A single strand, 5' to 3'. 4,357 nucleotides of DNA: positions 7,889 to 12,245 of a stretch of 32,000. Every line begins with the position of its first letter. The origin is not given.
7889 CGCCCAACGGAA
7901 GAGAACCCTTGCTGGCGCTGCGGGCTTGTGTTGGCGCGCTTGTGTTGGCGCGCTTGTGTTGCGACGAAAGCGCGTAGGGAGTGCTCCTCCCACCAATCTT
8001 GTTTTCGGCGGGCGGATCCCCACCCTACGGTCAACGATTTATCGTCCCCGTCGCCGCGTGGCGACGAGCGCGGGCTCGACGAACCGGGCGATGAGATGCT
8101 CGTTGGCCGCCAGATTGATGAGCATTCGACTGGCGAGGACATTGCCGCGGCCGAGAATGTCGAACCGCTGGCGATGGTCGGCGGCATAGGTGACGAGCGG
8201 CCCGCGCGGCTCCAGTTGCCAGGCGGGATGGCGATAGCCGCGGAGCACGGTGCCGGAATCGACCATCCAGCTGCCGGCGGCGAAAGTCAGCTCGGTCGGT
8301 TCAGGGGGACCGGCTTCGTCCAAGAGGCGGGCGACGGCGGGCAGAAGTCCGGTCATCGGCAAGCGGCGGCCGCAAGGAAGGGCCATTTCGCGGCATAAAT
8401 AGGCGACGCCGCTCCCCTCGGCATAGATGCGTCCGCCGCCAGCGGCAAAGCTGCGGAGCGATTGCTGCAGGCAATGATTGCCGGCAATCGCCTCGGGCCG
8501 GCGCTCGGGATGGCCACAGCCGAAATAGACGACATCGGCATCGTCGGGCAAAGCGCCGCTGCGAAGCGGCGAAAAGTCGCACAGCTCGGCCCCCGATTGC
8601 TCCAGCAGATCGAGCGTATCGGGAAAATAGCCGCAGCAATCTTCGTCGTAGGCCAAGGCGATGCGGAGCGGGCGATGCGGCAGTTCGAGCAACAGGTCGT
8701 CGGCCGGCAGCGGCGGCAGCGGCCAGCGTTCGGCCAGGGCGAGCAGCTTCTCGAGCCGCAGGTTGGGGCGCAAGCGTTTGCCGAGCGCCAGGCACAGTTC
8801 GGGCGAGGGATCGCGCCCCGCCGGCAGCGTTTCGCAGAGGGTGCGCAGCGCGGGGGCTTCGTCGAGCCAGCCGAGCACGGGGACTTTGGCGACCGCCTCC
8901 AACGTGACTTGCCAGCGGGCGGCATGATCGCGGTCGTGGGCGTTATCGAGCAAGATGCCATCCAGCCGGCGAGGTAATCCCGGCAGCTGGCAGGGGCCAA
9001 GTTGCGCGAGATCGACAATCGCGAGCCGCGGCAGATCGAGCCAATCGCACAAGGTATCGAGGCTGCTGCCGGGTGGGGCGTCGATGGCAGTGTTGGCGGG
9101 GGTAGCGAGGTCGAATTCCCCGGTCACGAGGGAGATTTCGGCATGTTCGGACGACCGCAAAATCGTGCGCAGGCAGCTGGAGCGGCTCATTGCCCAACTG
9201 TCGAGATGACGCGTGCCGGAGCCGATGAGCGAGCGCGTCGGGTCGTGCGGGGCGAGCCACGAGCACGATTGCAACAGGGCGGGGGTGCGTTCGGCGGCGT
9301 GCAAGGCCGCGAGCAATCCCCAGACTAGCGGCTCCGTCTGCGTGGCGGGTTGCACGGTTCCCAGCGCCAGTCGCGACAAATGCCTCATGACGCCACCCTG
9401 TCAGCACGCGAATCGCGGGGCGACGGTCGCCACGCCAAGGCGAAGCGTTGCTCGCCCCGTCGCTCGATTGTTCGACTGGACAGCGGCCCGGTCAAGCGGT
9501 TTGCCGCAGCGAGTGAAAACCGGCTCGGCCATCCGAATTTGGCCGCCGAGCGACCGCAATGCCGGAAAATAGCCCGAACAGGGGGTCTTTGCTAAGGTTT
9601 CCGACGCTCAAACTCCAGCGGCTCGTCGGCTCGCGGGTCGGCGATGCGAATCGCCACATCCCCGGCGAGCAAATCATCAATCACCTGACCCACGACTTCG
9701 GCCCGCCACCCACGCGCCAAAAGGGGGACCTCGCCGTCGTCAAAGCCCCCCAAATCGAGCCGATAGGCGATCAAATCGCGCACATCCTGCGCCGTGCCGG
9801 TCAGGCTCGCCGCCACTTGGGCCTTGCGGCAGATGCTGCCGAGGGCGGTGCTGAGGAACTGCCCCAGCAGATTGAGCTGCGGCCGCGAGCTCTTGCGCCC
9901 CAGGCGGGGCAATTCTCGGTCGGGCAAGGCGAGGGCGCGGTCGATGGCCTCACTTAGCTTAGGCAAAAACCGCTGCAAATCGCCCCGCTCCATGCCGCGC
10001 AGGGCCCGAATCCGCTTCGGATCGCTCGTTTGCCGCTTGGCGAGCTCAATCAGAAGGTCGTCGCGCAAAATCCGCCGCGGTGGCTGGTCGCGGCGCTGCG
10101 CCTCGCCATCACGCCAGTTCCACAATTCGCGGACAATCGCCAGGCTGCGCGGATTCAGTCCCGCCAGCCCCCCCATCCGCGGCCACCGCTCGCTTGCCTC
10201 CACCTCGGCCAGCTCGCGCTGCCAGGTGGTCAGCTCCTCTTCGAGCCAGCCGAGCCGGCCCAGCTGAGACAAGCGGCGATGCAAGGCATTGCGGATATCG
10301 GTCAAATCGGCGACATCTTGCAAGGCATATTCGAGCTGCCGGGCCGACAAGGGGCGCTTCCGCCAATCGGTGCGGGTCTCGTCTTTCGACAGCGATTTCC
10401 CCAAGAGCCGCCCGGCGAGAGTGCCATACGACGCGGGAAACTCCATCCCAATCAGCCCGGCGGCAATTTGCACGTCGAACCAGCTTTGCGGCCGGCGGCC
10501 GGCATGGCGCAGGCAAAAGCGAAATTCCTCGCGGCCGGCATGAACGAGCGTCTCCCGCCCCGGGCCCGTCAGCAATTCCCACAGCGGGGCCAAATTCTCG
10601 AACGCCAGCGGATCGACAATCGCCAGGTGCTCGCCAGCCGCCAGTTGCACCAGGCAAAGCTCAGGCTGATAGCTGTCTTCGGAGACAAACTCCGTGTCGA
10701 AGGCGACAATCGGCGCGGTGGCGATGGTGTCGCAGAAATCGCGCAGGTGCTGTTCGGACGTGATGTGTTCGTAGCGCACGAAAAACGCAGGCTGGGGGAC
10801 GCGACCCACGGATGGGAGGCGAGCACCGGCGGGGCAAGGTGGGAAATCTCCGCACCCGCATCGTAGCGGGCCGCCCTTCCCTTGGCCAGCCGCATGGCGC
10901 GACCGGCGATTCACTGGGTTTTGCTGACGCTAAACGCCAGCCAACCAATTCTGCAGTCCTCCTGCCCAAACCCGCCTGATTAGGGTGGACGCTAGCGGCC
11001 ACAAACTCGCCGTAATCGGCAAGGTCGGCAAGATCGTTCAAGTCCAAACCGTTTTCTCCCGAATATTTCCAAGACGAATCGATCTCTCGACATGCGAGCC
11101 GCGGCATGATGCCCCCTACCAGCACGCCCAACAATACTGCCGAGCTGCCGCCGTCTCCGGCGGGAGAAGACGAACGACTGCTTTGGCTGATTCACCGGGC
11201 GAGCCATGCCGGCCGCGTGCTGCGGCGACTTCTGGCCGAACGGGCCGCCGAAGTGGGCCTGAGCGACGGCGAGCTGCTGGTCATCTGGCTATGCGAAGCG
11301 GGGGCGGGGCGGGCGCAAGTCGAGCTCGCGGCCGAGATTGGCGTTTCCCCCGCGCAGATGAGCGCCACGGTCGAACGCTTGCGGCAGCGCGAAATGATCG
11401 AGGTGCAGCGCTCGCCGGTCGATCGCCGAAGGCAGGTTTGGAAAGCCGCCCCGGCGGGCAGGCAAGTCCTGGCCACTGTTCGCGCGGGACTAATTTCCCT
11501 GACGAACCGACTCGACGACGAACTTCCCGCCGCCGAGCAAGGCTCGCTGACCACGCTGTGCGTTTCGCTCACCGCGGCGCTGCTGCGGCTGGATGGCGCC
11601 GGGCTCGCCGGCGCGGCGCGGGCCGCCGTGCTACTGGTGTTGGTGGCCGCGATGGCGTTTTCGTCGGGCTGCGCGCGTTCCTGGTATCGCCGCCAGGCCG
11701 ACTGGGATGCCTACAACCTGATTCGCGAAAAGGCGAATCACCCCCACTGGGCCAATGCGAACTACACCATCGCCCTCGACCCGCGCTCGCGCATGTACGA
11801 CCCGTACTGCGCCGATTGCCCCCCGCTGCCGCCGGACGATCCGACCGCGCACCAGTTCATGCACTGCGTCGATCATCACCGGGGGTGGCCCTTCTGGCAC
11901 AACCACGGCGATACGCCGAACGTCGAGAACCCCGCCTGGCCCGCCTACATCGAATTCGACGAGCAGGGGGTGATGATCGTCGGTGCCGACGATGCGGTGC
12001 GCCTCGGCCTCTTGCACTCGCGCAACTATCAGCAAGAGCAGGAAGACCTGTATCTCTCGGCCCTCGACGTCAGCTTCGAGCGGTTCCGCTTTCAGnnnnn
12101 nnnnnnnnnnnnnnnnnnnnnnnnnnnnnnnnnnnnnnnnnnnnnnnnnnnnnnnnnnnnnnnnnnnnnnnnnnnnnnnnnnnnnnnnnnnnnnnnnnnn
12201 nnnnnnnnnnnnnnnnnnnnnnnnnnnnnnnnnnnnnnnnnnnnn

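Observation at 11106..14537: MarR DNA-binding domain fused in frame to a lipoprotein-type signal and a TolC-like outer-membrane channel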

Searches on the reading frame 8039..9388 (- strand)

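Call 17: search_protein_families(library=pfam, proteins=[window:8039-9388:-], max_evalue=0.001)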
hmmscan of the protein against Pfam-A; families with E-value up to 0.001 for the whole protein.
window:8039-9388:- (449 aa): 1 family
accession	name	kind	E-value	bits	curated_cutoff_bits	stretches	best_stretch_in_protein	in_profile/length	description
PF07685.20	GATase_3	-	1.3e-12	48.2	27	1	242-355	1-117/196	CobB/CobQ-like glutamine amidotransferase domain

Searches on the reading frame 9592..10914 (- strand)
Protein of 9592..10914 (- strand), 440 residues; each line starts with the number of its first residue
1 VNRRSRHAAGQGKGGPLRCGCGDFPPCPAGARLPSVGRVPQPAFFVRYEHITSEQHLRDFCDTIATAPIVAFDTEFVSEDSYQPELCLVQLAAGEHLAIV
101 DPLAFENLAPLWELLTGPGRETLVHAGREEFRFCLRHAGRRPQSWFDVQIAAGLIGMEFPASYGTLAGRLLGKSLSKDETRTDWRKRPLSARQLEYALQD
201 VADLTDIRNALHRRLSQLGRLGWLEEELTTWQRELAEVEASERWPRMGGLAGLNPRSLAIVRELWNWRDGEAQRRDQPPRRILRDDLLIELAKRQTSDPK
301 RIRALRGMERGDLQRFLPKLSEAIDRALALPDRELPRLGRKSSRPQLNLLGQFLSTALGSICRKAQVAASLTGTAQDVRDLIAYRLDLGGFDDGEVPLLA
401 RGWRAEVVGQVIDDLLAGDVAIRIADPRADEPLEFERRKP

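Call 17: search_protein_families(library=pfam, proteins=[window:9592-10914:-], max_evalue=0.001)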
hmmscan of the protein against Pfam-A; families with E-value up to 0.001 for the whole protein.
window:9592-10914:- (440 aa): 2 families
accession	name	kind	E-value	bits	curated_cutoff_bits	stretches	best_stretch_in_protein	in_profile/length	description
PF01612.26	DNA_pol_A_exo1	-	3.8e-30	105.4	23.6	1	48-215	1-172/173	3'-5' exonuclease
PF00570.28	HRDC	-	6.6e-14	52.1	23.8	1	258-324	2-68/68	HRDC domain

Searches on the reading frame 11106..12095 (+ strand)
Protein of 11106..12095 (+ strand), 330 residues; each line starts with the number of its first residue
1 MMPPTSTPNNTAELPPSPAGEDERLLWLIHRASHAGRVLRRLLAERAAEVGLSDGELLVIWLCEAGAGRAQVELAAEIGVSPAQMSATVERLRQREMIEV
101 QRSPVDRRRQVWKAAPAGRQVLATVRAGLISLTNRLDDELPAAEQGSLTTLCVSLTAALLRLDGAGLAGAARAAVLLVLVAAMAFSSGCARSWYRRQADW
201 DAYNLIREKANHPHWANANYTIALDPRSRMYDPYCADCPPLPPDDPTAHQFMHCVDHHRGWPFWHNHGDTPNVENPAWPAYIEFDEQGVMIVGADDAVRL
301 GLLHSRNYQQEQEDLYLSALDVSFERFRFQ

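Call 47: find_homologous_proteins(query=window:11106-12095:+, max_evalue=1e-10)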
Query window:11106-12095:+ (330 aa): 49 proteins with E <= 1e-10 among 8000 candidates.
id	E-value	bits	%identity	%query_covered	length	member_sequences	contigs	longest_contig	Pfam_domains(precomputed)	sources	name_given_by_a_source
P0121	4.2e-77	278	72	47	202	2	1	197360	-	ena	-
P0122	5.5e-72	261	70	47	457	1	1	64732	-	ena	-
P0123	3.1e-71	258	67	47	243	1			-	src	-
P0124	5.2e-71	258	68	48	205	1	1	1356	-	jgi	jgi:hypothetical protein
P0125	1.3e-68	250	68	47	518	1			-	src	-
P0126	2.8e-68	249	70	42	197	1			-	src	-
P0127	1.3e-65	240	58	53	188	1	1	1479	-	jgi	jgi:hypothetical protein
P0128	1.4e-64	236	66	42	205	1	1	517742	-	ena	-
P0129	8.1e-64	234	63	48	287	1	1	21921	-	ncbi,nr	ncbi:MAG TPA: hypothetical protein VMP01_13790, partial [Pirellulaceae bacterium]|nr:hypothetical pr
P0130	3.2e-62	229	76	38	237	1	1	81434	-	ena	-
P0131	5.1e-60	221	42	93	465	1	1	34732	PF12802.14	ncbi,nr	ncbi:MAG: winged helix-turn-helix transcriptional regulator, partial [Pirellulales bacterium]|nr:win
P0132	2.3e-53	200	60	44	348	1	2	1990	-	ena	-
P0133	3.5e-52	196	47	63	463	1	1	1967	-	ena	-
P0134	1.3e-51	194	66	38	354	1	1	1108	-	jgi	jgi:hypothetical protein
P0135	2.3e-49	186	58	46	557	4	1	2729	-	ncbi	-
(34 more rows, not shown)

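Call 68: search_protein_representatives(protein=window:11106-12095:+)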
Query: 330 residues. Proteins with E-value up to 0.001 (for the whole library): 1812; up to 1e-10: 810; up to 1e-30: 224. The best 150 are listed.
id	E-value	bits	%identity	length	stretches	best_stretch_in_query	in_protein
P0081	1.7e-72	260.7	69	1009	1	166-329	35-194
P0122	1.7e-72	260.7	70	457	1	175-329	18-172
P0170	4.5e-69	249.5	89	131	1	215-330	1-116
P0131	1.6e-60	221.4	44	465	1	23-329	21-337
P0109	6.1e-60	219.5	60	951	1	171-329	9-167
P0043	9.3e-60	218.9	65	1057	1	175-329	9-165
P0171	3.4e-58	213.8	59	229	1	175-329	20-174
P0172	1.2e-54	202.1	58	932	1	168-329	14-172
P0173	1.6e-53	198.4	55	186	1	171-329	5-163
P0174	1.1e-51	192.4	54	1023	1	167-329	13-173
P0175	1.1e-51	192.4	57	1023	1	174-329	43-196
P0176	4.7e-51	190.3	53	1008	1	171-329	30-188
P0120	4.7e-51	190.3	56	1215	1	165-329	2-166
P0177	6.4e-51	189.8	56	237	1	181-329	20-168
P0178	4.0e-50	187.2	52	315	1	170-329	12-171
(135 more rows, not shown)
